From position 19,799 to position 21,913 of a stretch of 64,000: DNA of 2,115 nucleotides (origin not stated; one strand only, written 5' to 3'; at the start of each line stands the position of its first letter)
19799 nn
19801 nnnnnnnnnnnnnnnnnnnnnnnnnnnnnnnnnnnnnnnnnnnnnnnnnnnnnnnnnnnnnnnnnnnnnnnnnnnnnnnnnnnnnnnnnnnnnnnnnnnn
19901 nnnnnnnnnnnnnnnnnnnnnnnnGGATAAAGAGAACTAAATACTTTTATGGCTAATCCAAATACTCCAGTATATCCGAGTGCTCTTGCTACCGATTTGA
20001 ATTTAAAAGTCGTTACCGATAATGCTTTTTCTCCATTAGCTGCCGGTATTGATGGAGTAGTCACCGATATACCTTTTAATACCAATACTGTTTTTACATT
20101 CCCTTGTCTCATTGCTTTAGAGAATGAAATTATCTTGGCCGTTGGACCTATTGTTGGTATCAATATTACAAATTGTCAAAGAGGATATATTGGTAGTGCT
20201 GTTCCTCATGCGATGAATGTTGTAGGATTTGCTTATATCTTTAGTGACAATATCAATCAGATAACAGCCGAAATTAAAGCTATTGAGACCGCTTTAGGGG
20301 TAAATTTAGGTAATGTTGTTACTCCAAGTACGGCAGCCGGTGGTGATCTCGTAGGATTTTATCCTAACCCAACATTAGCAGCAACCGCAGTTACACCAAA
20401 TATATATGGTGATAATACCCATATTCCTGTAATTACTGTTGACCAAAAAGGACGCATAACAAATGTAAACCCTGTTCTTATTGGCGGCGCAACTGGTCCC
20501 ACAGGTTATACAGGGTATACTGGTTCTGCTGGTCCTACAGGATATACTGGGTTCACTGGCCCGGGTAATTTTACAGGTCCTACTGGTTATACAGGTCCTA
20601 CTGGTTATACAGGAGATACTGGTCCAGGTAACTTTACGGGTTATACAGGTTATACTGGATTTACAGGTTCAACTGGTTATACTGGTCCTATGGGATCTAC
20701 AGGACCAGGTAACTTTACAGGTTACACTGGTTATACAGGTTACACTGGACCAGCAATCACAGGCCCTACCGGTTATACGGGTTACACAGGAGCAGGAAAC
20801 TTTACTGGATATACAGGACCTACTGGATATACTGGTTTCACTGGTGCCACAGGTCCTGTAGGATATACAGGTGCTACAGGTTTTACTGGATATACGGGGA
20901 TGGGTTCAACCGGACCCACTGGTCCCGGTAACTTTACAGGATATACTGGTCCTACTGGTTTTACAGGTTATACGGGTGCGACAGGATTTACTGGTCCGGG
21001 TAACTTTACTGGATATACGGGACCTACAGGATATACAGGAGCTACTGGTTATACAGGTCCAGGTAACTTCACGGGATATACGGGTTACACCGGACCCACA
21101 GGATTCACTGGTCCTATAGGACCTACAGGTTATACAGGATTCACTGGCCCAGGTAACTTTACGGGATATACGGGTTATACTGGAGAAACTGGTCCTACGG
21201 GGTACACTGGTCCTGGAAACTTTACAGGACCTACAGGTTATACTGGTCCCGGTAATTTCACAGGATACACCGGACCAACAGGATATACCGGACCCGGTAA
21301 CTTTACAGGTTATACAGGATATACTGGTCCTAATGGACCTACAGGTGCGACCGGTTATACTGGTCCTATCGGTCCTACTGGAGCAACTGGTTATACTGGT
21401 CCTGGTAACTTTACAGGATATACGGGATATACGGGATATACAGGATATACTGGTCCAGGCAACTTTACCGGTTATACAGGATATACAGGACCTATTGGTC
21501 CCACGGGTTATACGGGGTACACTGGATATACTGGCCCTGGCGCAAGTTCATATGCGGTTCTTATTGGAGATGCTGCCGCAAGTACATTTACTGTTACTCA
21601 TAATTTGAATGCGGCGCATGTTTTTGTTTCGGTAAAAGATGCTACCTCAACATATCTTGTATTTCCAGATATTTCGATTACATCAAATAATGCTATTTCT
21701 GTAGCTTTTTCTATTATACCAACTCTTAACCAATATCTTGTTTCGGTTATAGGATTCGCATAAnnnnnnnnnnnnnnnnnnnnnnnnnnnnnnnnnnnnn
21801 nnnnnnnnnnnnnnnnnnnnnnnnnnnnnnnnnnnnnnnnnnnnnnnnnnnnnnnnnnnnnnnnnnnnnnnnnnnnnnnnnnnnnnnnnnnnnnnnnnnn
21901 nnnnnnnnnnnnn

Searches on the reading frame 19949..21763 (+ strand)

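Call 10: search_protein_families(library=phrogs, proteins=[window:19949-21763:+])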
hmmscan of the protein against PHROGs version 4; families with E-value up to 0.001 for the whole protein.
window:19949-21763:+ (604 aa): 29 families (the best 25 are shown)
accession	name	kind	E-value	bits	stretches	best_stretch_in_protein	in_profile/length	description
phrog_5073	-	tail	4.3e-51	175.5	4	427-561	267-403/519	tail fiber protein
phrog_6320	-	tail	1.6e-49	170.4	3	271-447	82-269/745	tail fiber protein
phrog_819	-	tail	2.6e-42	146.1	2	319-576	484-790/1024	tail protein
phrog_8745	-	tail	7e-37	127.4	4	180-290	1410-1521/1803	tail fiber protein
phrog_3420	-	unknown function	1.8e-36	126.1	2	354-547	193-387/929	-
phrog_28263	-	tail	3.8e-34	118.2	2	166-369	569-770/1400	tail fiber protein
phrog_30509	-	tail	5.7e-33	115.1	6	356-422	46-112/254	collagen like minor tail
phrog_36982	-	unknown function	1.5e-27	96.9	2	62-327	425-672/944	-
phrog_366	-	tail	1.7e-26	94.7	3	152-253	288-382/474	tail fiber protein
phrog_29268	-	unknown function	4.3e-26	92.2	3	270-394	416-538/653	-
phrog_1806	-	tail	1.7e-23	84.3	3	423-530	102-207/276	collagen like minor tail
phrog_38766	-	head and packaging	1.3e-18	67.8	1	298-373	99-175/478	virion structural protein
phrog_18350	-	tail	5.2e-18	66.6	2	319-423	99-198/253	tail fiber protein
phrog_38806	-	unknown function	1.1e-16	62.1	2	454-542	70-153/285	-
phrog_34255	-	unknown function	1.1e-14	54.2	2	174-388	231-437/1044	-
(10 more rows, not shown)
